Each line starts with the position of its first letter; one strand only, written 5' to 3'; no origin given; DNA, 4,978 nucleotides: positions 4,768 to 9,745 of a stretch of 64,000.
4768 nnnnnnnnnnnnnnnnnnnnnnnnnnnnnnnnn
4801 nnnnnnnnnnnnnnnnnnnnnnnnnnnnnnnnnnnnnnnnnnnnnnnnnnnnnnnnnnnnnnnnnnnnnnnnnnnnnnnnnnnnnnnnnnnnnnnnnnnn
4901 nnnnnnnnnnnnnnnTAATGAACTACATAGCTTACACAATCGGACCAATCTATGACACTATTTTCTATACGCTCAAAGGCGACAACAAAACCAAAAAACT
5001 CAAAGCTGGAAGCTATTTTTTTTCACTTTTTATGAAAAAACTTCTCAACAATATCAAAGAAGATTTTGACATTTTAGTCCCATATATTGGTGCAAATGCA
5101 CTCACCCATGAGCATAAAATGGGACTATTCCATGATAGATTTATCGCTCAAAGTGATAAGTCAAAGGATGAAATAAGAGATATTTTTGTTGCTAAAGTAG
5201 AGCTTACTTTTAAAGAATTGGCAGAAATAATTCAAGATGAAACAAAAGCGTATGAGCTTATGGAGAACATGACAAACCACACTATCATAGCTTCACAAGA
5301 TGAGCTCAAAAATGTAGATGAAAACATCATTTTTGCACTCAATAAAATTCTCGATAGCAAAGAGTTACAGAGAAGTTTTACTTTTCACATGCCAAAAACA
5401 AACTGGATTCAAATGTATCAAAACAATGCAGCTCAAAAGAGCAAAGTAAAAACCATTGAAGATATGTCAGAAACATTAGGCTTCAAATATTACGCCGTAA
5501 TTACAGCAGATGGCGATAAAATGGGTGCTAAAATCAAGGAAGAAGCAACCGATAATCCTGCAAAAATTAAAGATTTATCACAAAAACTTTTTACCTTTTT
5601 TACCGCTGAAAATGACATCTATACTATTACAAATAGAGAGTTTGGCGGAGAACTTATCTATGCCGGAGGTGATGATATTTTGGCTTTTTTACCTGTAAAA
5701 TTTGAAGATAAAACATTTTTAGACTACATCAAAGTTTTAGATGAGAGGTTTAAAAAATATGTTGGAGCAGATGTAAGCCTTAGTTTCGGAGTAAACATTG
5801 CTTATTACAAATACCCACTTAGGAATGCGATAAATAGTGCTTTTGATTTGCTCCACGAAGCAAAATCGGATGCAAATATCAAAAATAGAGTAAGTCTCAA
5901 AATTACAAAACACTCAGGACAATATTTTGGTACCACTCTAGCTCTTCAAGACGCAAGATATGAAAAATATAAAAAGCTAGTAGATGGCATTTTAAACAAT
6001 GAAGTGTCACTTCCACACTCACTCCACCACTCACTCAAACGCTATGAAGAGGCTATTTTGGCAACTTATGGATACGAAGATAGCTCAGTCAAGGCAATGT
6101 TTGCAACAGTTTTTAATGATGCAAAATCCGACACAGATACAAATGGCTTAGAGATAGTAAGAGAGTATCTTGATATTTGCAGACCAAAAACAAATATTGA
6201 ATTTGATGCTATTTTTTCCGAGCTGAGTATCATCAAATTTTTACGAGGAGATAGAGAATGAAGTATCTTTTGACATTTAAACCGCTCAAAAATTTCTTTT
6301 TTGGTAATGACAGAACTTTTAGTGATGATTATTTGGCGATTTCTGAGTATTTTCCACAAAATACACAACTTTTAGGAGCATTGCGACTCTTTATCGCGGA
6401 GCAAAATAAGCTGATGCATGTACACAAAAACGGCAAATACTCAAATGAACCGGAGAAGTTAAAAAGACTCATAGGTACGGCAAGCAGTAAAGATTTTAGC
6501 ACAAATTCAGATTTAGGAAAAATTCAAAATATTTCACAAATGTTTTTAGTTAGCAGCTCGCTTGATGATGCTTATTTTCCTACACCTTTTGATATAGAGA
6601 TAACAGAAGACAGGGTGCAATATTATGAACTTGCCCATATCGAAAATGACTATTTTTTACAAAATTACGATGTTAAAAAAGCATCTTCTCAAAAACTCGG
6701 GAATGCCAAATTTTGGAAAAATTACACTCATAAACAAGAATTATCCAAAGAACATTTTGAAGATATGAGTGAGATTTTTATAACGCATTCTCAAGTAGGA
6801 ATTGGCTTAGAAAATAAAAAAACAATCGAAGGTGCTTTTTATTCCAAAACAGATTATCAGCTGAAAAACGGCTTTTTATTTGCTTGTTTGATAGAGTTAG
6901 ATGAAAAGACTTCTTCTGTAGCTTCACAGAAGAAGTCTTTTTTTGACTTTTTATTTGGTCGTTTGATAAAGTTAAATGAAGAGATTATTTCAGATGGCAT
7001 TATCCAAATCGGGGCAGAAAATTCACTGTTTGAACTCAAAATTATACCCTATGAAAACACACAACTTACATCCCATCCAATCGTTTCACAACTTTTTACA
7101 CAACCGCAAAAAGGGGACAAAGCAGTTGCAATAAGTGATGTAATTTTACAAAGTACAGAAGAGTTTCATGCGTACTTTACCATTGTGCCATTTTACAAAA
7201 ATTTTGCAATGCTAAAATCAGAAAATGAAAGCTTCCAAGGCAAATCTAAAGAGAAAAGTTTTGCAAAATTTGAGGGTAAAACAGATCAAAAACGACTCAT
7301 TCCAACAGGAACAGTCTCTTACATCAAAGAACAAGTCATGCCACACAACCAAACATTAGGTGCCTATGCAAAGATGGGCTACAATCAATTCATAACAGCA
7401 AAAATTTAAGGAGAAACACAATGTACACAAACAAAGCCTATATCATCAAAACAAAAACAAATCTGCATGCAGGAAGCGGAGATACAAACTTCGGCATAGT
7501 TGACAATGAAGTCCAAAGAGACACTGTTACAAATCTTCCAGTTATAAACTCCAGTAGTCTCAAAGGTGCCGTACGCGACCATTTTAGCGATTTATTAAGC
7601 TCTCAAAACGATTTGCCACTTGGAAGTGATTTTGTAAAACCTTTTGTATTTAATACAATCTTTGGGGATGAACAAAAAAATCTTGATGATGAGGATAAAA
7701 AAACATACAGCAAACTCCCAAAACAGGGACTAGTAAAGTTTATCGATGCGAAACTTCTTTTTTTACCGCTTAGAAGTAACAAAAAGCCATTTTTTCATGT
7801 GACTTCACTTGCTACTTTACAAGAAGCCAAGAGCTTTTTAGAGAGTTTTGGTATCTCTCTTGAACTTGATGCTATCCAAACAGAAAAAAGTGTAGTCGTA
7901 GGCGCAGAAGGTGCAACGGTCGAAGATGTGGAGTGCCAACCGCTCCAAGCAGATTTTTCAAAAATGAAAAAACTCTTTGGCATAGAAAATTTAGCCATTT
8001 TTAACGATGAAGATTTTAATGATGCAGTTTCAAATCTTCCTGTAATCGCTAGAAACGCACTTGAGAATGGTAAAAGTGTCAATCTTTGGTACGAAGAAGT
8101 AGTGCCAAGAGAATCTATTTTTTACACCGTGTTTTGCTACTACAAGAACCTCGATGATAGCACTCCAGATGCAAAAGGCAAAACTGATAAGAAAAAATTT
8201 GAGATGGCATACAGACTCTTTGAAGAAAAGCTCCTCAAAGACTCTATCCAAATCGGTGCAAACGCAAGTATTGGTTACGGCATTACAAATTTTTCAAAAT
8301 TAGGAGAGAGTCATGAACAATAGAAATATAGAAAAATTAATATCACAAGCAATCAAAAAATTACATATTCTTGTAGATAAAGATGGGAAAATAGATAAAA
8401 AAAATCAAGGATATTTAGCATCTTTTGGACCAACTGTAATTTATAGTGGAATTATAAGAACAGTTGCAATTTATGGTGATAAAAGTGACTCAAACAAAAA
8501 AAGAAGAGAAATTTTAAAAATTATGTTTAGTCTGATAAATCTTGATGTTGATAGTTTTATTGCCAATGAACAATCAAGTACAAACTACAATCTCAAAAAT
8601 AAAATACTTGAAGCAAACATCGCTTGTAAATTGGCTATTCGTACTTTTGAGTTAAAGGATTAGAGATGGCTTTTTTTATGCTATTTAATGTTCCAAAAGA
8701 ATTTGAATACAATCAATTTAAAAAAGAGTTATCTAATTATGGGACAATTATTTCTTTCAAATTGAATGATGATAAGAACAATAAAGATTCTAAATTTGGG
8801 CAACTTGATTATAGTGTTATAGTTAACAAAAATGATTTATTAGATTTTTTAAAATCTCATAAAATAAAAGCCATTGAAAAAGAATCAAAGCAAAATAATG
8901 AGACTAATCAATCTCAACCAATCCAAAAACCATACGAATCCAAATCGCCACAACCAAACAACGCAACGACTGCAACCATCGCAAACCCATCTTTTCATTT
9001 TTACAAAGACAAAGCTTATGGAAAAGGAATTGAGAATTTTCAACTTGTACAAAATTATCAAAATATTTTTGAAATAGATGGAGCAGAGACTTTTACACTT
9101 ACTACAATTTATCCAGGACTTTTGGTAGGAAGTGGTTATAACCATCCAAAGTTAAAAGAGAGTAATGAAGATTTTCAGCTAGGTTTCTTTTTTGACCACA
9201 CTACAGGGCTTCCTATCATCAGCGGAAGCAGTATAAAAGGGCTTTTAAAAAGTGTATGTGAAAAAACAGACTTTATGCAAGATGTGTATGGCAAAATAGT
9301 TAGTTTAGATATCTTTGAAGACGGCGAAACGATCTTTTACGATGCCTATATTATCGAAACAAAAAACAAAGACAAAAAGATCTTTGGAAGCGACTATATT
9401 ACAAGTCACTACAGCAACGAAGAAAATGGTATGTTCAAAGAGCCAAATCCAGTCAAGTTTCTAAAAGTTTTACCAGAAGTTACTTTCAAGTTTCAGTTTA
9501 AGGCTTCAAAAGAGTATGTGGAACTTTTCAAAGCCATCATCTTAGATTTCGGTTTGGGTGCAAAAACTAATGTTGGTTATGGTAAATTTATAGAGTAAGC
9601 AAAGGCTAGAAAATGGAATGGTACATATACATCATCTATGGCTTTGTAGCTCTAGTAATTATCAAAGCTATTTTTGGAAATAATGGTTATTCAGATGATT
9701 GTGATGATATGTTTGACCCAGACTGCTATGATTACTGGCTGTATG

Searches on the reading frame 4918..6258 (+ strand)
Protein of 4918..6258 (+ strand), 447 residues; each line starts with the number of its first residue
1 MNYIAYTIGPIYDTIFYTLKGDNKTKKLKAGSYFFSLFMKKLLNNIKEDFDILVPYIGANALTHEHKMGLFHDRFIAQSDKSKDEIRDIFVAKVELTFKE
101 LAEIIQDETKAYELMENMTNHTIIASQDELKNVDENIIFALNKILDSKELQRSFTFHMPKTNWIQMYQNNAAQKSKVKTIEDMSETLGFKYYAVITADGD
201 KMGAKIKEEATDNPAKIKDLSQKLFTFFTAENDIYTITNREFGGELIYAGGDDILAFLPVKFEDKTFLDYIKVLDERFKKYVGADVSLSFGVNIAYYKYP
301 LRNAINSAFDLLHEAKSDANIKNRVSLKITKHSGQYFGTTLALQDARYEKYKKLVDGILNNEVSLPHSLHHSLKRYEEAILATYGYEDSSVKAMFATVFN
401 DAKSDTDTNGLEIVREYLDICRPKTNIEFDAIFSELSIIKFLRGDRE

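Call 48: search_protein_families(library=pfam, proteins=[window:4918-6258:+], max_evalue=0.001)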
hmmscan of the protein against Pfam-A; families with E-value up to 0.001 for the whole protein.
window:4918-6258:+ (447 aa): 3 families
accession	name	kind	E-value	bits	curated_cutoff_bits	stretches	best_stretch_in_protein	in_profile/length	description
PF22335.1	Cas10-Cmr2_palm2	-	6.1e-28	98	27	1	191-325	1-132/133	Cas10/Cmr2, second palm domain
PF18182.6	mCpol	-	1.9e-09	38.4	26.4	1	195-304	2-103/114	minimal CRISPR polymerase domain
PF12469.13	Cmr2_N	-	0.00094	19.7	25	0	4-89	2-97/111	CRISPR-associated protein Cmr2, N-terminal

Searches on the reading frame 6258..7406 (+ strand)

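Call 48: search_protein_families(library=pfam, proteins=[window:6258-7406:+], max_evalue=0.001)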
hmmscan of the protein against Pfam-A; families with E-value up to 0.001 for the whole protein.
window:6258-7406:+ (383 aa): 1 family
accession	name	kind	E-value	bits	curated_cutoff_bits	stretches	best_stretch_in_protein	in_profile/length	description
PF09700.15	Cas_Cmr3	-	2.5e-13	50.7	21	1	7-221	3-220/367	CRISPR-associated protein (Cas_Cmr3)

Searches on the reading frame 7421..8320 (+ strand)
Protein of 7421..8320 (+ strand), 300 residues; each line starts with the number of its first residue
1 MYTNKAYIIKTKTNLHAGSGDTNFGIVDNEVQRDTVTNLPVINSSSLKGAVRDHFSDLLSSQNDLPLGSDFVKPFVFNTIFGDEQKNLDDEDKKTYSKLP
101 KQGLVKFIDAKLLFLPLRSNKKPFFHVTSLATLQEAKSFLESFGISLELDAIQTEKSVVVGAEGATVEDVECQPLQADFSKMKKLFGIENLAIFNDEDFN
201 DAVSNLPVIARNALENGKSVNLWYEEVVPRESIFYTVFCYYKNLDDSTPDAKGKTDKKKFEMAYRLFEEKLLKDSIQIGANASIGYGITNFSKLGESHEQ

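Call 48: search_protein_families(library=pfam, proteins=[window:7421-8320:+], max_evalue=0.001)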
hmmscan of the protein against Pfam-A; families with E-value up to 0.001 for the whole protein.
window:7421-8320:+ (300 aa): 1 family
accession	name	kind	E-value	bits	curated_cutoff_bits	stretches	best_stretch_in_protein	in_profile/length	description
PF03787.20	RAMPs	-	2.9e-18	67.5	22.1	1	9-288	2-187/189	RAMP superfamily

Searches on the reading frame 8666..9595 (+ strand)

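Call 48: search_protein_families(library=pfam, proteins=[window:8666-9595:+], max_evalue=0.001)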
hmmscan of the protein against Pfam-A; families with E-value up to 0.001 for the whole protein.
window:8666-9595:+ (310 aa): 1 family
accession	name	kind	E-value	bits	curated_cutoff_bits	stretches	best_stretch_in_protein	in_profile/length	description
PF03787.20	RAMPs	-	8.1e-15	56.2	22.1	1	144-308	1-188/189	RAMP superfamily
